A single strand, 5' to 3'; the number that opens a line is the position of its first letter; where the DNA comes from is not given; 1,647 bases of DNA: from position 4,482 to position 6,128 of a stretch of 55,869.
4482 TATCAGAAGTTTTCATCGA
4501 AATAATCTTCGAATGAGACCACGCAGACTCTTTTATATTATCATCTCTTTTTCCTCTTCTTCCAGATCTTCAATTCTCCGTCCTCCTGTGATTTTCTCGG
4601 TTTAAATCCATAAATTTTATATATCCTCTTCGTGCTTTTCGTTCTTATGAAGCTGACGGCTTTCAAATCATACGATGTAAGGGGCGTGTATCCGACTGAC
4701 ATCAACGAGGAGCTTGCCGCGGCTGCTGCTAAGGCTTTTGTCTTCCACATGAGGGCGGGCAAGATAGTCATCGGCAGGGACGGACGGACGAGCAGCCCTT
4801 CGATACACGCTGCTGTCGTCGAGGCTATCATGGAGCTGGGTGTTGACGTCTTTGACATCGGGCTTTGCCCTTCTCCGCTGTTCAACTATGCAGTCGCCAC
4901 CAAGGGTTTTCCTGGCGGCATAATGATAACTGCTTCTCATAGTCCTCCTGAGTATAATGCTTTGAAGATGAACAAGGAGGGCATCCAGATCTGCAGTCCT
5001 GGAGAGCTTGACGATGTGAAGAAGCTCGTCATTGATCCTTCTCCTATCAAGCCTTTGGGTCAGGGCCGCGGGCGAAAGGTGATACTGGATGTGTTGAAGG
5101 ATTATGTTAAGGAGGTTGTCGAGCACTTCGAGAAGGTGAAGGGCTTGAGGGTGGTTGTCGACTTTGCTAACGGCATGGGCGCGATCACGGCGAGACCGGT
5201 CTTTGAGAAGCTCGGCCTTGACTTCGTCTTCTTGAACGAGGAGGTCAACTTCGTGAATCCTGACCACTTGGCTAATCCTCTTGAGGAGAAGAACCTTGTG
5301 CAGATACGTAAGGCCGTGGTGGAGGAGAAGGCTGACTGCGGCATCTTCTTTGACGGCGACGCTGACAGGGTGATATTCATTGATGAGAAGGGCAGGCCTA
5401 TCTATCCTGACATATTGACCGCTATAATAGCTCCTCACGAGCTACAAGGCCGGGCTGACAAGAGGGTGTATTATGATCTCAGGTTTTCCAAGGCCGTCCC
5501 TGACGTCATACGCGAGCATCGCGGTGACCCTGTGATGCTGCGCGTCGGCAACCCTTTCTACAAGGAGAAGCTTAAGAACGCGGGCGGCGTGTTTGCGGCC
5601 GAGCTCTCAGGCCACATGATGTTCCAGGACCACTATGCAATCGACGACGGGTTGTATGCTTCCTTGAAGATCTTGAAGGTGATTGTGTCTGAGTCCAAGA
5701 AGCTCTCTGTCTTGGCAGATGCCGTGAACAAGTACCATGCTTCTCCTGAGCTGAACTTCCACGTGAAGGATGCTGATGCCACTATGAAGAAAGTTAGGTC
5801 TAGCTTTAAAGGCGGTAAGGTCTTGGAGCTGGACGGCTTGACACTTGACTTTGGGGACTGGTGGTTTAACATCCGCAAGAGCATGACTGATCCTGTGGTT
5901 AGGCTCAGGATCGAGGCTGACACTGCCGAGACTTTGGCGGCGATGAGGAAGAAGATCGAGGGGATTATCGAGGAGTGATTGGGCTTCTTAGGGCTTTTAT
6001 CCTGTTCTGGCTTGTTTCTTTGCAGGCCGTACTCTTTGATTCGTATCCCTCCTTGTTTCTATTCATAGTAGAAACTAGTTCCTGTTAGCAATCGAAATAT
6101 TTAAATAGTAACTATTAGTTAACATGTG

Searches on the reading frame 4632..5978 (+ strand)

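Call 36: search_protein_families(library=pfam, proteins=[window:4632-5978:+], max_evalue=0.001)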
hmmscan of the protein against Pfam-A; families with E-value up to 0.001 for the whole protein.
window:4632-5978:+ (448 aa): 4 families
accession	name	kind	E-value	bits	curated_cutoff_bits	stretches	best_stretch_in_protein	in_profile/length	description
PF02878.22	PGM_PMM_I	-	1.3e-31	109.6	22.5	1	10-121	3-120/138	Phosphoglucomutase/phosphomannomutase, alpha/beta/alpha domain I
PF02879.22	PGM_PMM_II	-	3.7e-21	76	29.3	1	157-254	2-103/103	Phosphoglucomutase/phosphomannomutase, alpha/beta/alpha domain II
PF02880.22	PGM_PMM_III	-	2.4e-18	66.7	20.7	1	259-368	2-115/115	Phosphoglucomutase/phosphomannomutase, alpha/beta/alpha domain III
PF00408.26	PGM_PMM_IV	-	1.1e-07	32.2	23.1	1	373-442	1-65/68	Phosphoglucomutase/phosphomannomutase, C-terminal domain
